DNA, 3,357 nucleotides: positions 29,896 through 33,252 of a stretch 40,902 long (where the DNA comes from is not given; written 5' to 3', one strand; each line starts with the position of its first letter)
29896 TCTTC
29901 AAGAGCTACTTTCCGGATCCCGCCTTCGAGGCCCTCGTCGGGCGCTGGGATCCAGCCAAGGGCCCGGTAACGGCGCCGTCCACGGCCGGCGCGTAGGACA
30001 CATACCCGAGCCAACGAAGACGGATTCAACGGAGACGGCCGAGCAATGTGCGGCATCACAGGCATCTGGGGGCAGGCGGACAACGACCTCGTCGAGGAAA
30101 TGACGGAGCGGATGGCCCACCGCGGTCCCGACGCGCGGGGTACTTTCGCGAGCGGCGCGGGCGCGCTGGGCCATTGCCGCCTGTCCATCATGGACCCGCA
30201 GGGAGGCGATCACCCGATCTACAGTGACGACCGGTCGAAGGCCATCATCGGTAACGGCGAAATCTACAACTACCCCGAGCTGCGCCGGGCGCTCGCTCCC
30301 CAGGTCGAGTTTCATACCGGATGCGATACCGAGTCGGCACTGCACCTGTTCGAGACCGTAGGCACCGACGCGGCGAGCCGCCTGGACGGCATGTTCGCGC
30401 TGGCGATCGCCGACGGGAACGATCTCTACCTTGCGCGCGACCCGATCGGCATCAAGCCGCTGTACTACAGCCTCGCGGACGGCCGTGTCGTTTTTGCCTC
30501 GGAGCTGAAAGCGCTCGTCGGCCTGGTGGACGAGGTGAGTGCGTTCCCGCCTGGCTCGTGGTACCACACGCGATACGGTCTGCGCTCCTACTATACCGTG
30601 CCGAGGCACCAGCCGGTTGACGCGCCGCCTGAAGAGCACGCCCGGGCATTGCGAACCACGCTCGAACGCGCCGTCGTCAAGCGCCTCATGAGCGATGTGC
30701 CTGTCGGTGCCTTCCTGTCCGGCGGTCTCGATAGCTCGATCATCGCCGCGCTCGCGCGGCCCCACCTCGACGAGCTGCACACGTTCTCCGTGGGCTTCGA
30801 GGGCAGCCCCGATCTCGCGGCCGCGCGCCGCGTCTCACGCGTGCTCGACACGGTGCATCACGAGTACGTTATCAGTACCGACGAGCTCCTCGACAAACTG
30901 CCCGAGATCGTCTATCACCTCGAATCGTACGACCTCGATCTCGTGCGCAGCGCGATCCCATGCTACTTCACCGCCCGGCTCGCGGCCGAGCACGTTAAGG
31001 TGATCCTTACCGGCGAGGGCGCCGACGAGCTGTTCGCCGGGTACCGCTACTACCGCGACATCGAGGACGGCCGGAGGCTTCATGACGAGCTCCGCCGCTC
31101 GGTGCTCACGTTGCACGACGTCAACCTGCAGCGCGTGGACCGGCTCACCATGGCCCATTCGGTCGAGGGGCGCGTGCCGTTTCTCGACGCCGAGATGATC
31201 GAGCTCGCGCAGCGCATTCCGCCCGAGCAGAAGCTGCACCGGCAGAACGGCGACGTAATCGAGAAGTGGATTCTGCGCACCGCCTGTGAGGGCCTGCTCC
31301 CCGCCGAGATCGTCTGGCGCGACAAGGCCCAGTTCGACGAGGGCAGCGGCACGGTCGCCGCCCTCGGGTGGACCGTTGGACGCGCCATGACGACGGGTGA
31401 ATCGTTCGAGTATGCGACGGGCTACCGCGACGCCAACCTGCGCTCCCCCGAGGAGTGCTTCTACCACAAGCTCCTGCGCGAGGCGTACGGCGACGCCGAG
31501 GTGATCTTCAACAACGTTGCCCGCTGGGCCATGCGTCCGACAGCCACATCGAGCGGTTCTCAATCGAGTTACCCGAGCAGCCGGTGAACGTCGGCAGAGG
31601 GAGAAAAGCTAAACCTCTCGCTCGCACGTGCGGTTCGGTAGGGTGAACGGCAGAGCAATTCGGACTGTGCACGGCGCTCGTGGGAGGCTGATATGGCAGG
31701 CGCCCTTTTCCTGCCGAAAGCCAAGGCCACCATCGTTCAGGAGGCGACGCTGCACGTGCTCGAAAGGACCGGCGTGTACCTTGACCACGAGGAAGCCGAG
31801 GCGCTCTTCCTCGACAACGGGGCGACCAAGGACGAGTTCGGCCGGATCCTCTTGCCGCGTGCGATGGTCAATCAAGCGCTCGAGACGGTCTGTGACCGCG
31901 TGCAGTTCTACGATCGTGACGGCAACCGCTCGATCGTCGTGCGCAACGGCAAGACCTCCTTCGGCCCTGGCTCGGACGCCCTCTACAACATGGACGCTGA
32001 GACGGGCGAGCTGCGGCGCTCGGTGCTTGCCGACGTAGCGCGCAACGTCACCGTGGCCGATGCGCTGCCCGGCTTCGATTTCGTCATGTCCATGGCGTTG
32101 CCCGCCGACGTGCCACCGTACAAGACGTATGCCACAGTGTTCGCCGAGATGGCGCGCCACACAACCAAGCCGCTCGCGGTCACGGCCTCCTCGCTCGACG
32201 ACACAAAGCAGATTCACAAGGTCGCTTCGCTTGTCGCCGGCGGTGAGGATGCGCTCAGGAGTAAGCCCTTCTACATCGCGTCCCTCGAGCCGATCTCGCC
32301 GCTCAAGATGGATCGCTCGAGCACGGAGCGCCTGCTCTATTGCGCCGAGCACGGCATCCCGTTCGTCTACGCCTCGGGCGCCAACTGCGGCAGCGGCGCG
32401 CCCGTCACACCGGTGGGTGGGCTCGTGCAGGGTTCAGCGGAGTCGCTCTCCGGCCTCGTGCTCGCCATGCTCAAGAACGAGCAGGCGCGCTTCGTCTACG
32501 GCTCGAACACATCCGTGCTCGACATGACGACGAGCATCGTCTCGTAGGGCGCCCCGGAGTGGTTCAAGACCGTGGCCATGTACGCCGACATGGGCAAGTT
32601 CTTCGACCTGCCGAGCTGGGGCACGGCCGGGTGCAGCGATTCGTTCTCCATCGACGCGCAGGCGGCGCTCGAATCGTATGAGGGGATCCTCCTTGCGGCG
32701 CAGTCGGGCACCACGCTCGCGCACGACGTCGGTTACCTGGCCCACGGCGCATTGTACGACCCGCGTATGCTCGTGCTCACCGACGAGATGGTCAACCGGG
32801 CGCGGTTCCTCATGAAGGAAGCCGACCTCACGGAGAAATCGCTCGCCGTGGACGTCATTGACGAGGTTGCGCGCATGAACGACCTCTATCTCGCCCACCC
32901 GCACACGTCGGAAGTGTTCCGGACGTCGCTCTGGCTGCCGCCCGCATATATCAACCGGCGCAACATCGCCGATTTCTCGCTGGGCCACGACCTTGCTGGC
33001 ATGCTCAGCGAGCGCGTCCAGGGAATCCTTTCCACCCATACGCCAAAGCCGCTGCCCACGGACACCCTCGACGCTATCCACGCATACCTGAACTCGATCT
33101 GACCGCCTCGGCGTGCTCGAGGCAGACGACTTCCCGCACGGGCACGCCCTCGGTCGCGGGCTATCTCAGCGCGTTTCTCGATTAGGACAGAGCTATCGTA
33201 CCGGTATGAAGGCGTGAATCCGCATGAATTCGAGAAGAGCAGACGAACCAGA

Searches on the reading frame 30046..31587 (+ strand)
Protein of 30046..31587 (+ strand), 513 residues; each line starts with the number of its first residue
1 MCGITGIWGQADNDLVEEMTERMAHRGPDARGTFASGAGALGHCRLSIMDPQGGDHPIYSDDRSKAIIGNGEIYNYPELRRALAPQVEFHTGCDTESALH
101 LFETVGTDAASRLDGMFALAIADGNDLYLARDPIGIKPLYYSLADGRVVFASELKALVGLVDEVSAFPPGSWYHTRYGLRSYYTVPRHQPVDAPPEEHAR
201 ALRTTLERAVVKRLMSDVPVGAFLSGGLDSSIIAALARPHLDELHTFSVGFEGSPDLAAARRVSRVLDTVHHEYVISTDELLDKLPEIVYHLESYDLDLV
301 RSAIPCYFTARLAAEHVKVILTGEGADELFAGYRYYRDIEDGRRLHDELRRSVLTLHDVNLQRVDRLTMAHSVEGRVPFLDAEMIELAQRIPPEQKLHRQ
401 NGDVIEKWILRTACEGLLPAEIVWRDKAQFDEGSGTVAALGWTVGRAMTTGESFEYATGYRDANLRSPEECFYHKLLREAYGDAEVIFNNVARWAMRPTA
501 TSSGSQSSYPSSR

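Call 11: search_protein_families(library=pfam, proteins=[window:30046-31587:+])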
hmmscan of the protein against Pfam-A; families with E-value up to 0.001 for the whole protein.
window:30046-31587:+ (513 aa): 4 families
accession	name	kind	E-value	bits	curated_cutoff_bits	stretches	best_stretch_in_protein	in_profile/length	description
PF00733.27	Asn_synthase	-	4.5e-79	267.1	21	2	202-339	2-141/354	Asparagine synthase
PF13537.11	GATase_7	-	1.8e-36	125.3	25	1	43-158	1-122/123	Glutamine amidotransferase domain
PF13522.11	GATase_6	-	3.7e-31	108.3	27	1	28-153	1-130/130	Glutamine amidotransferase domain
PF12481.13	DUF3700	-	8.1e-05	22.6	27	1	111-183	127-203/228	Aluminium induced protein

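Call 30: search_protein_families(library=ncbifam, proteins=[window:30046-31587:+], max_evalue=0.001)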
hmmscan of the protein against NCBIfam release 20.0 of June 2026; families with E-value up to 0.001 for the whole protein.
window:30046-31587:+ (513 aa): 9 families
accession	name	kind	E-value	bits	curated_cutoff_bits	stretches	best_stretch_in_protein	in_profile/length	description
NF006949.0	PRK09431.1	equivalog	5.5e-166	553.3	499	1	1-487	1-512/554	asparagine synthase B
TIGR01536.1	asn_synth_AEB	equivalog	1.8e-131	439.7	267.1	2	2-346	1-384/517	asparagine synthase (glutamine-hydrolyzing)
TIGR03108.1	eps_aminotran_1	hypoth_equivalog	1.4e-87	294.9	816.9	3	1-159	1-168/628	XrtA/PEP-CTERM system amidotransferase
TIGR03104.1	trio_amidotrans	equivalog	1.3e-86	291.1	570.1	3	1-159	1-167/589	N-acetylglutaminylglutamine amidotransferase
NF033535.1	lass_lactam_cya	exception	2e-47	162.1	525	3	1-160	1-168/668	lasso peptide isopeptide bond-forming cyclase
NF033561.1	macrolact_Ik_Al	subfamily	3.1e-17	62.4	300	1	163-330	157-331/561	albusnodin/ikarugamycin family macrolactam cyclase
TIGR01134.1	purF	equivalog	1.6e-14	54.1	350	1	37-181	64-223/432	amidophosphoribosyltransferase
NF001484.0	PRK00331.1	subfamily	1.5e-10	40.1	381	1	55-166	85-207/601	isomerizing glutamine--fructose-6-phosphate transaminase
TIGR01135.1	glmS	equivalog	1.2e-08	34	418.05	1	55-168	84-208/607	glutamine--fructose-6-phosphate transaminase (isomerizing)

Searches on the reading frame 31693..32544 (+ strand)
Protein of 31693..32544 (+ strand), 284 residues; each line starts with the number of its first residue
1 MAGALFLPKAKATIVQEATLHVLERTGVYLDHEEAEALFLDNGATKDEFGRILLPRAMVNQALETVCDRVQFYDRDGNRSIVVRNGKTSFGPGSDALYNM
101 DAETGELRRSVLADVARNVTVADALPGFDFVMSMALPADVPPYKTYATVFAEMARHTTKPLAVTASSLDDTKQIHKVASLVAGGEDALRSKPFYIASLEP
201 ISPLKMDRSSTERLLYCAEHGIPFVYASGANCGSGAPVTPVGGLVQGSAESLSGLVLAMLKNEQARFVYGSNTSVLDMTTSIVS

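Call 11: search_protein_families(library=pfam, proteins=[window:31693-32544:+])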
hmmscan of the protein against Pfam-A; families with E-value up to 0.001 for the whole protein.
window:31693-32544:+ (284 aa): 1 family
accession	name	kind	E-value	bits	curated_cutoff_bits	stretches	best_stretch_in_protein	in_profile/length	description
PF06253.16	MTTB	-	5.2e-32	111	25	1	9-280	36-305/500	Trimethylamine methyltransferase (MTTB)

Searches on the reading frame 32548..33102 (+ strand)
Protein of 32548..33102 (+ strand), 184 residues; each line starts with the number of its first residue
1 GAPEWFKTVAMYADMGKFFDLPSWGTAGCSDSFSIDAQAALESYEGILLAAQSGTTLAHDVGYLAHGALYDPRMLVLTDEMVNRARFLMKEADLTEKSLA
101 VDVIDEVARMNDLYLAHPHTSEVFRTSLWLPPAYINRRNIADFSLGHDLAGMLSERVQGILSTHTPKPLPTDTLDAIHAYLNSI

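Call 11: search_protein_families(library=pfam, proteins=[window:32548-33102:+])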
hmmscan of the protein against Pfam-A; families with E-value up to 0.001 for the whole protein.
window:32548-33102:+ (184 aa): 1 family
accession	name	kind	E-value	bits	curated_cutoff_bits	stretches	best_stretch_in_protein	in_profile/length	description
PF06253.16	MTTB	-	1.6e-21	76.3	25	1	1-181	311-492/500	Trimethylamine methyltransferase (MTTB)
